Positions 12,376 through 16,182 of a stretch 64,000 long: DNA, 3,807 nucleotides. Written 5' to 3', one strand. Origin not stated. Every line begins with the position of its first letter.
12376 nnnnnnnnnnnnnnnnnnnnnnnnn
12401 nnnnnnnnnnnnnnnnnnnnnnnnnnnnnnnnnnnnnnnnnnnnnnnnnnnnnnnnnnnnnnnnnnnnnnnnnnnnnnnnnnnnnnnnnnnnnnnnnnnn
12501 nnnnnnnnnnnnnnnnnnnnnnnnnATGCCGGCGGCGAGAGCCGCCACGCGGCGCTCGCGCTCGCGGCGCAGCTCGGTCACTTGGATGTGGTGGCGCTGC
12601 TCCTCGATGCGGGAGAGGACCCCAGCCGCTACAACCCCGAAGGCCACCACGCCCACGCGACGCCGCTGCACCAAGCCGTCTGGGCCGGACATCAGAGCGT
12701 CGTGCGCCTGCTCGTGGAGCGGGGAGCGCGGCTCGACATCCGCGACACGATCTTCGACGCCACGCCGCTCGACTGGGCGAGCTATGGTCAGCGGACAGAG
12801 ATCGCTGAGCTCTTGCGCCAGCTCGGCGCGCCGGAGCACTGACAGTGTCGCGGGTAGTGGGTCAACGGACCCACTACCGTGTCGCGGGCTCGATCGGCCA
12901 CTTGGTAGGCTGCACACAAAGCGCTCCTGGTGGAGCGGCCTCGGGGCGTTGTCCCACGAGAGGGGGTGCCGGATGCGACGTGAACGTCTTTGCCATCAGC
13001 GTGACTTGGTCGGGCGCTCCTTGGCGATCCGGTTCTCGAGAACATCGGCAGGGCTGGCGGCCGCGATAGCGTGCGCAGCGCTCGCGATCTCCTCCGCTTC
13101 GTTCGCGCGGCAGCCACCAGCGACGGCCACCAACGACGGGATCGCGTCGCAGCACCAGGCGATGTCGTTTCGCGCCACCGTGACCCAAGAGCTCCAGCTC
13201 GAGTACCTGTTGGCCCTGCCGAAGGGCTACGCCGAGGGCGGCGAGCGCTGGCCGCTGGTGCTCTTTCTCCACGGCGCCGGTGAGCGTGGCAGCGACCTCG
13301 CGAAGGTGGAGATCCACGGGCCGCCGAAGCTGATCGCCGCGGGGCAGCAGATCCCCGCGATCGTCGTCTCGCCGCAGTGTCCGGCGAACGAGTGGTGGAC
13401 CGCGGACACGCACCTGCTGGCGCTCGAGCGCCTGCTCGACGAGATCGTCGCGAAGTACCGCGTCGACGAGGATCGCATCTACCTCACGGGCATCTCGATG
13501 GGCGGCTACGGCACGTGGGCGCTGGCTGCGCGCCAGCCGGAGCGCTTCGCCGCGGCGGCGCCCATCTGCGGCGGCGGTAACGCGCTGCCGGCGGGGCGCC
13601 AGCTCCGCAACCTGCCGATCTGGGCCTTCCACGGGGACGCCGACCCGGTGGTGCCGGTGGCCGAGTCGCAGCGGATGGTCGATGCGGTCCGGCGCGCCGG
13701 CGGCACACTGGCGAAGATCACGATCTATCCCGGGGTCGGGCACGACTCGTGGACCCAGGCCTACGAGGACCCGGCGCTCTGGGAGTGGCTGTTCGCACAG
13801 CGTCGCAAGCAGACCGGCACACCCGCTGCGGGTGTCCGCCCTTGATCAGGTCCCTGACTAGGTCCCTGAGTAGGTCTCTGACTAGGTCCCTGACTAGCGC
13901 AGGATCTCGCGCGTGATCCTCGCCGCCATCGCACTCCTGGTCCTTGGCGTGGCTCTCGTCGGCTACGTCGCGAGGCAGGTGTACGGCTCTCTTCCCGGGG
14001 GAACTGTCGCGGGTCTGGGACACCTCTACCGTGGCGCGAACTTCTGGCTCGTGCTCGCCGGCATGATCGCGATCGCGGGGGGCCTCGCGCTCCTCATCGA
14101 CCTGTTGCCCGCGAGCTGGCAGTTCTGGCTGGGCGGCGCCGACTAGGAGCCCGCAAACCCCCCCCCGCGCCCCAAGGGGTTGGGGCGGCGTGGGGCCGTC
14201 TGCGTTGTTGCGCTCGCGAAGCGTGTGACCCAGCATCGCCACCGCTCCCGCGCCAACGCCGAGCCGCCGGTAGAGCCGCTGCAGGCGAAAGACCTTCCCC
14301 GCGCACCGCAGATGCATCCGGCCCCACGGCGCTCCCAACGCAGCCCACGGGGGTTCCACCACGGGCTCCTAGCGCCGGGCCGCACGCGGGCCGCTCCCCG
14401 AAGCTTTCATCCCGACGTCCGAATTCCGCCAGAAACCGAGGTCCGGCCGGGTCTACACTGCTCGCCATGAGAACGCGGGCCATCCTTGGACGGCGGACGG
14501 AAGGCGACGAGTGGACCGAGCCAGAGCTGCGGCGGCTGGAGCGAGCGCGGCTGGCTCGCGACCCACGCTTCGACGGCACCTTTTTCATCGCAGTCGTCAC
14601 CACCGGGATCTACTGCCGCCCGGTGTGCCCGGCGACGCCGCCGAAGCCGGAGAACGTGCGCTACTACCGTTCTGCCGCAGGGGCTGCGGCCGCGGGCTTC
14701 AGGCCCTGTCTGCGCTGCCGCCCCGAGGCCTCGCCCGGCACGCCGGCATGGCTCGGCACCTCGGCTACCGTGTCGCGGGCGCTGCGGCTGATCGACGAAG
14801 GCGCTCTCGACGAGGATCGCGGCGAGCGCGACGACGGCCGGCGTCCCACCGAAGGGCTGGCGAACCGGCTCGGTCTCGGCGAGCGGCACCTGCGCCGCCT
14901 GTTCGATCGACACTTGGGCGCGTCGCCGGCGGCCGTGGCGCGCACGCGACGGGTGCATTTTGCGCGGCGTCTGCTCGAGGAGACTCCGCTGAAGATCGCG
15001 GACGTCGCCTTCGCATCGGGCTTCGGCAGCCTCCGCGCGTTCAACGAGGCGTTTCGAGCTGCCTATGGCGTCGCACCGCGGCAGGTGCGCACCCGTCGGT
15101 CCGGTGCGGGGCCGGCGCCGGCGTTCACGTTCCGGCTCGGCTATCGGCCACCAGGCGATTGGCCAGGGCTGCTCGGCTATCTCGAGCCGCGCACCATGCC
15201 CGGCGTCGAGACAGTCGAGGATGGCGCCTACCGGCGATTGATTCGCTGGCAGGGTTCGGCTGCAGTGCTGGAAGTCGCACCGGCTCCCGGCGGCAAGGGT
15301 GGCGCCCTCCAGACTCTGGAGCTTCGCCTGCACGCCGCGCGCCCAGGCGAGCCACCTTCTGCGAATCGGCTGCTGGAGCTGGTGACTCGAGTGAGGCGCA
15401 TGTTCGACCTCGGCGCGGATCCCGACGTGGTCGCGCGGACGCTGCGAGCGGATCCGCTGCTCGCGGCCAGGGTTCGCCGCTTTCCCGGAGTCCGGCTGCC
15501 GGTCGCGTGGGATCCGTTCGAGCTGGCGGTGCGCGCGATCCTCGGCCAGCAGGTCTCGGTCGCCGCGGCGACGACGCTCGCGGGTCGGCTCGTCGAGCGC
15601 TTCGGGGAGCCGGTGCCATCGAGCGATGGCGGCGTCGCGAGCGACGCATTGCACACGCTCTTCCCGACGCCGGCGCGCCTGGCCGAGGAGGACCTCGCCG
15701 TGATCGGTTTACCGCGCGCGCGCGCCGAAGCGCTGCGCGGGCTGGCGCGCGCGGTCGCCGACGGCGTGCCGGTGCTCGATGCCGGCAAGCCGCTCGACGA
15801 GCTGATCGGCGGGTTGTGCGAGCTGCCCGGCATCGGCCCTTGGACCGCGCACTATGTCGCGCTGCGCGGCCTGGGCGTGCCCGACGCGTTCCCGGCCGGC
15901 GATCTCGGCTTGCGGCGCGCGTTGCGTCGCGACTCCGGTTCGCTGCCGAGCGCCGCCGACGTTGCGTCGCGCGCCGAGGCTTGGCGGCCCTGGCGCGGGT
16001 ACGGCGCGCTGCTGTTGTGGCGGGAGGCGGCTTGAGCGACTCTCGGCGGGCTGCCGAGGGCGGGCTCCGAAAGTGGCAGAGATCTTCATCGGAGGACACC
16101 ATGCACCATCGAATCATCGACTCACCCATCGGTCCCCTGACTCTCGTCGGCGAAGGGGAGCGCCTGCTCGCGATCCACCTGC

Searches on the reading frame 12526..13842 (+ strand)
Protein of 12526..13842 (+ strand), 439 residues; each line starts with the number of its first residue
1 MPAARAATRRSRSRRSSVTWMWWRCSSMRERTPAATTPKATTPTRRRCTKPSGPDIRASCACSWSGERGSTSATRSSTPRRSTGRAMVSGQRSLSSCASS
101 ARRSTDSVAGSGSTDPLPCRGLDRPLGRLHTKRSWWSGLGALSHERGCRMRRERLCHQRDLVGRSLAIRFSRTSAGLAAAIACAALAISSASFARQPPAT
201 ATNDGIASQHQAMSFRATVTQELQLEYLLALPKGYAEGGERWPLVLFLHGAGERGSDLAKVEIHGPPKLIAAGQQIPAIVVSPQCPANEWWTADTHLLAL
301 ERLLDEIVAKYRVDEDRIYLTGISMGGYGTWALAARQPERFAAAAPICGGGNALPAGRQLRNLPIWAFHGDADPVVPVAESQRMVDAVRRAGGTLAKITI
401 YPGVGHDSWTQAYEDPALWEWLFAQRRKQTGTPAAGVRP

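Call 82: search_protein_families(library=pfam, proteins=[window:12526-13842:+])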
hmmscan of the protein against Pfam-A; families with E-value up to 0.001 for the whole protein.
window:12526-13842:+ (439 aa): 8 families
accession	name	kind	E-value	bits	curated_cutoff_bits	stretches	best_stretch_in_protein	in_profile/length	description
PF00326.27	Peptidase_S9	-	9.1e-14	51.9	22.6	2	304-347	52-95/213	Prolyl oligopeptidase family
PF01738.24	DLH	-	1.1e-09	38.7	21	1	310-406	91-186/217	Dienelactone hydrolase family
PF02230.22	Abhydrolase_2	-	2.5e-09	37.7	23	1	299-413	89-206/217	Phospholipase/Carboxylesterase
PF12146.15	Hydrolase_4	-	5.1e-09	36.2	27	1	359-407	188-233/239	Serine aminopeptidase, S33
PF00756.26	Esterase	-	5.9e-08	33.2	22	1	229-408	12-194/251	Putative esterase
PF10503.15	Esterase_PHB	-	3.4e-06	26.9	23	0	303-344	84-125/219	Esterase PHB depolymerase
PF20434.5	BD-FAE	-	0.00031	20.8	26.8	0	363-386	190-213/215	BD-FAE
PF00561.26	Abhydrolase_1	-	0.00033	20.8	25.8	0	286-348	40-101/245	alpha/beta hydrolase fold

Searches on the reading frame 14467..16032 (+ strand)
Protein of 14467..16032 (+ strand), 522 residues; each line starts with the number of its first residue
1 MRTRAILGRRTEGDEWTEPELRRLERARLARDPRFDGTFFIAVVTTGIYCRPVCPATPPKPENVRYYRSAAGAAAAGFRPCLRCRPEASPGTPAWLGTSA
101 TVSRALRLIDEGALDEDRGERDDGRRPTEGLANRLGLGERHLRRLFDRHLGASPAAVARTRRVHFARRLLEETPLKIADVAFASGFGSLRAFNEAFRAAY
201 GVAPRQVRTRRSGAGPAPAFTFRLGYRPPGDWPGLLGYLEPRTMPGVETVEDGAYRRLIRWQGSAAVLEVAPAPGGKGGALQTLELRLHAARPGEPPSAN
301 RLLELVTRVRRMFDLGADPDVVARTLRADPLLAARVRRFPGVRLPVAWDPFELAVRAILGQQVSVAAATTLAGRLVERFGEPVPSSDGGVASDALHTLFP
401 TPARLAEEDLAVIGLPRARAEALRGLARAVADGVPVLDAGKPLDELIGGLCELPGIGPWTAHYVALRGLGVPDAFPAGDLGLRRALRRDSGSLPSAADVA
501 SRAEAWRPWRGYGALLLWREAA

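Call 82: search_protein_families(library=pfam, proteins=[window:14467-16032:+])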
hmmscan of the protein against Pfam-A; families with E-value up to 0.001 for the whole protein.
window:14467-16032:+ (522 aa): 5 families
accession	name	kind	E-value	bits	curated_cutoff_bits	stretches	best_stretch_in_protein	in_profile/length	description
PF06029.17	AlkA_N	-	1.3e-29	103.3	26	1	221-349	1-118/118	AlkA N-terminal domain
PF02805.21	Ada_Zn_binding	-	2.1e-28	98.6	23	1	26-87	4-65/65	Metal binding domain of Ada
PF12833.13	HTH_18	-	1.3e-23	83.5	33.6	1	131-210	1-80/80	Helix-turn-helix domain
PF00730.31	HhH-GPD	-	1.8e-12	48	26.2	1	355-509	1-106/108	HhH-GPD superfamily base excision DNA repair protein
PF00165.29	HTH_AraC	-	7e-11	42.4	26.6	1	173-209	7-42/42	Bacterial regulatory helix-turn-helix proteins, AraC family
